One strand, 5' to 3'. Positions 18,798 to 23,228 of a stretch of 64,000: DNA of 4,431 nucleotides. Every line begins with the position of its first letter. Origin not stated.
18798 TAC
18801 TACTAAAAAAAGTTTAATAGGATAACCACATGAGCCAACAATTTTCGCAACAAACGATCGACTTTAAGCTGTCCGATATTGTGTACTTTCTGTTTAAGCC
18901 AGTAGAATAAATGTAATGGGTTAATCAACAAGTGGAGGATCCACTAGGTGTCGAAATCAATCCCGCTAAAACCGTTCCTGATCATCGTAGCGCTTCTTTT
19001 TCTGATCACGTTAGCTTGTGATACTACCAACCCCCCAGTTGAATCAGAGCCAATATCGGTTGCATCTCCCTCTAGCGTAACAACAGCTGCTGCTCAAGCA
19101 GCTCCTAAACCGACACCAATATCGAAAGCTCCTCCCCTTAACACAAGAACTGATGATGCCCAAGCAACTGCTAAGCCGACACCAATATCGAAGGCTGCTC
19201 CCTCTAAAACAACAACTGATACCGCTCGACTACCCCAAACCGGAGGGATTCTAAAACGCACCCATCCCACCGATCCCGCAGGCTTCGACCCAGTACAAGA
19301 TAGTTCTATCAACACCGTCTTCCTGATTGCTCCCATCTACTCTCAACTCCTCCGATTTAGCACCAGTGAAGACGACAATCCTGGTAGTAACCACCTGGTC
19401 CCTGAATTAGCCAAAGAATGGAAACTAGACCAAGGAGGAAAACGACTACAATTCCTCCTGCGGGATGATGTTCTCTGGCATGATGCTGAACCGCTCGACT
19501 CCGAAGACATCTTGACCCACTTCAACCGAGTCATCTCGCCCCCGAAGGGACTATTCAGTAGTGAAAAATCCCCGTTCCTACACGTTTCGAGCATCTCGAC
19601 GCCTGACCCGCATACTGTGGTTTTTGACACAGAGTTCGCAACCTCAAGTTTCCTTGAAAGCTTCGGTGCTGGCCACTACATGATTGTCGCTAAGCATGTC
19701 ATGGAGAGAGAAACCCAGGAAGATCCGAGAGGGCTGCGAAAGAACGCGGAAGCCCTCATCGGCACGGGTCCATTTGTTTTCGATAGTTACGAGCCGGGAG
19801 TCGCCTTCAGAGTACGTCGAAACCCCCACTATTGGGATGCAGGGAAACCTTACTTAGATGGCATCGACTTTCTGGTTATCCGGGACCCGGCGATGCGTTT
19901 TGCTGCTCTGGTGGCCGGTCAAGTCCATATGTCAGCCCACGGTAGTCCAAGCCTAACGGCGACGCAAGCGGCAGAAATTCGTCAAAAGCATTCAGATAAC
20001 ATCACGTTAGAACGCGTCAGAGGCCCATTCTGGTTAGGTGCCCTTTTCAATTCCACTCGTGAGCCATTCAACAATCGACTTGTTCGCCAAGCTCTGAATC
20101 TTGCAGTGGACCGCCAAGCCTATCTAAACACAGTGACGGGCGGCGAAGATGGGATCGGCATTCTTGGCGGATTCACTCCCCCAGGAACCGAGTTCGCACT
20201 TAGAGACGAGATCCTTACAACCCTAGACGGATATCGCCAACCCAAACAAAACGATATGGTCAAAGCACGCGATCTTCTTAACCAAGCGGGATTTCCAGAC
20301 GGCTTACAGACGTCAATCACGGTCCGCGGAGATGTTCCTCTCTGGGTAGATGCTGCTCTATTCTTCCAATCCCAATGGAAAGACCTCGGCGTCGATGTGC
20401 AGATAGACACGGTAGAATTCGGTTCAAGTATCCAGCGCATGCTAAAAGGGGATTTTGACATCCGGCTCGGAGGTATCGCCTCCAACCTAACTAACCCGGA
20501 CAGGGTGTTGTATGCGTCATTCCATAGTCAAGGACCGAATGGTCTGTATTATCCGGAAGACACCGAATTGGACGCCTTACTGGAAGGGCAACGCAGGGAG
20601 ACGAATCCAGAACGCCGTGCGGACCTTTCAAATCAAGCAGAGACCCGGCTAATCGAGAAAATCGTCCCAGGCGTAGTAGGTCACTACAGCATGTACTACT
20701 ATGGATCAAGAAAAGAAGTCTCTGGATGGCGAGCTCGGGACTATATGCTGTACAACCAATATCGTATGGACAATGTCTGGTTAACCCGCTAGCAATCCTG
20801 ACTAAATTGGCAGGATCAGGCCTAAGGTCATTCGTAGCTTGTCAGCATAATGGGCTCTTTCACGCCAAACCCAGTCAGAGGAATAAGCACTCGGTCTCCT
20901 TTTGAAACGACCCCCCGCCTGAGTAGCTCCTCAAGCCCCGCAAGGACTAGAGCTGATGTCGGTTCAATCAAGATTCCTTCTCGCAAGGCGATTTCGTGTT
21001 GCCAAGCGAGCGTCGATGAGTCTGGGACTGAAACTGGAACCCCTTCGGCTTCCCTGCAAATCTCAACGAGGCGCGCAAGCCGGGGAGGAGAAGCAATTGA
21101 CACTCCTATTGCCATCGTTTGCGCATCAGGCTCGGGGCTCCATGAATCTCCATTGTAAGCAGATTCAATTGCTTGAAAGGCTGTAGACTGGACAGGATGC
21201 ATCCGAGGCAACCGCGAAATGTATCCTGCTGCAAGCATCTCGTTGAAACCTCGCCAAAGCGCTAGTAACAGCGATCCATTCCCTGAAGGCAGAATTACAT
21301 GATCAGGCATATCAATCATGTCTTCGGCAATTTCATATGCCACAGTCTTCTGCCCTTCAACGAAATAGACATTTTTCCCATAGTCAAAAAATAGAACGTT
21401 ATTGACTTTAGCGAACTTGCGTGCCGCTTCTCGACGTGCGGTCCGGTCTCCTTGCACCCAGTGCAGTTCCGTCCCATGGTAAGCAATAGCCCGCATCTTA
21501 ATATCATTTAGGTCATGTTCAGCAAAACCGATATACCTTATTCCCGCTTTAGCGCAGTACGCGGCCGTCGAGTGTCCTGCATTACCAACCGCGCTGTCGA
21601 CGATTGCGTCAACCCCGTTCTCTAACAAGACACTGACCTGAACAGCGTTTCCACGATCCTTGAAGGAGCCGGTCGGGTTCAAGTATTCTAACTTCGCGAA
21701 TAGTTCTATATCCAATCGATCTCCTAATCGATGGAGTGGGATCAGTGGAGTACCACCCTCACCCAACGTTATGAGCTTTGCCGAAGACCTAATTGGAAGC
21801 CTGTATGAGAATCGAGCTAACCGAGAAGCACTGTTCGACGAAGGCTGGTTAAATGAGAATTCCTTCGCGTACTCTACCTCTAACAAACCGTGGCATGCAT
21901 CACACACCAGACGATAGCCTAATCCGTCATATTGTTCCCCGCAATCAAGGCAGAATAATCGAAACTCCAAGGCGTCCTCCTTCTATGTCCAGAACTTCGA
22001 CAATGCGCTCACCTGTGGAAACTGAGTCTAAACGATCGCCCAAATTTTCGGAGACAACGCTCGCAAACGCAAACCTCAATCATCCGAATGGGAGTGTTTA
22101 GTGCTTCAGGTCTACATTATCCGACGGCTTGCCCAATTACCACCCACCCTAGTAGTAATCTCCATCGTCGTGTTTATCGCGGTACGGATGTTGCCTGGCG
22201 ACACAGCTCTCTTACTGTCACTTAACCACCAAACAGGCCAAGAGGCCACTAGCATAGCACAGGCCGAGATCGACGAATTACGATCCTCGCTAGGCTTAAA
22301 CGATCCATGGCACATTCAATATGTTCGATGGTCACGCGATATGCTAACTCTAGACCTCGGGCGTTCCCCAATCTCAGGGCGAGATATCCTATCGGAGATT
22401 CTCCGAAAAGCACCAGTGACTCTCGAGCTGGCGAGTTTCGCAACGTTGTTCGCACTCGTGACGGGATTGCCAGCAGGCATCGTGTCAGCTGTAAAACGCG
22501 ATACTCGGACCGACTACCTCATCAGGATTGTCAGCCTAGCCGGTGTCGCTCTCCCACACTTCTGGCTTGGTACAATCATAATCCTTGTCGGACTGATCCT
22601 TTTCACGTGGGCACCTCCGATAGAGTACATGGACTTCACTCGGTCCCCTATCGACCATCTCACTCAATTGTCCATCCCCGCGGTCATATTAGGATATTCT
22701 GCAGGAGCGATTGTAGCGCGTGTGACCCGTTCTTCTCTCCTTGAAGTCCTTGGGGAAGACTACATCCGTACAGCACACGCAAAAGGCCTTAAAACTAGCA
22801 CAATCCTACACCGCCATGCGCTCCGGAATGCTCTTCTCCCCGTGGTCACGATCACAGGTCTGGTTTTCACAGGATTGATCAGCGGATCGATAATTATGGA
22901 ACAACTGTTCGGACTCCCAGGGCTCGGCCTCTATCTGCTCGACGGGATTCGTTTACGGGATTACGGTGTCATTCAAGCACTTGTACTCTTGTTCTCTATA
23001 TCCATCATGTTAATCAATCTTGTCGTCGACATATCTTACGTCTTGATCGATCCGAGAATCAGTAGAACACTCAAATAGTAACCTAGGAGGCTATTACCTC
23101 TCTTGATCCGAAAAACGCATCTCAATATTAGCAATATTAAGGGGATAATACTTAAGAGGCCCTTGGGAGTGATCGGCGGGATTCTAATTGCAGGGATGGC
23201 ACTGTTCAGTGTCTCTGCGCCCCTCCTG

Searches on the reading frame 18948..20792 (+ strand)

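Call 16: search_protein_families(library=pfam, proteins=[window:18948-20792:+], max_evalue=0.00001)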
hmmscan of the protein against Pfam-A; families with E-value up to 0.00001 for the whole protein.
window:18948-20792:+ (614 aa): 1 family
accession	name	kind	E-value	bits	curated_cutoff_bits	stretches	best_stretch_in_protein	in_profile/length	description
PF00496.27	SBP_bac_5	-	2.2e-76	257.8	32.4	1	150-530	2-366/368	Bacterial extracellular solute-binding proteins, family 5 Middle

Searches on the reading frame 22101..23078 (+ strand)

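Call 17: search_protein_families(library=pfam, proteins=[window:22101-23078:+], max_evalue=0.00001)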
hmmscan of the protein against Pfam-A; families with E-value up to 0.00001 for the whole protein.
window:22101-23078:+ (325 aa): 2 families
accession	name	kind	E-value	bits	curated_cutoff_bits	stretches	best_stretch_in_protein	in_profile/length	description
PF00528.27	BPD_transp_1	-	1.6e-37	129.5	26.4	1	122-321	1-183/184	Binding-protein-dependent transport system inner membrane component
PF19300.4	BPD_transp_1_N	-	1.6e-06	28.7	23.8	1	5-82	4-73/114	Binding-prot-dependent transport system membrane comp, N-term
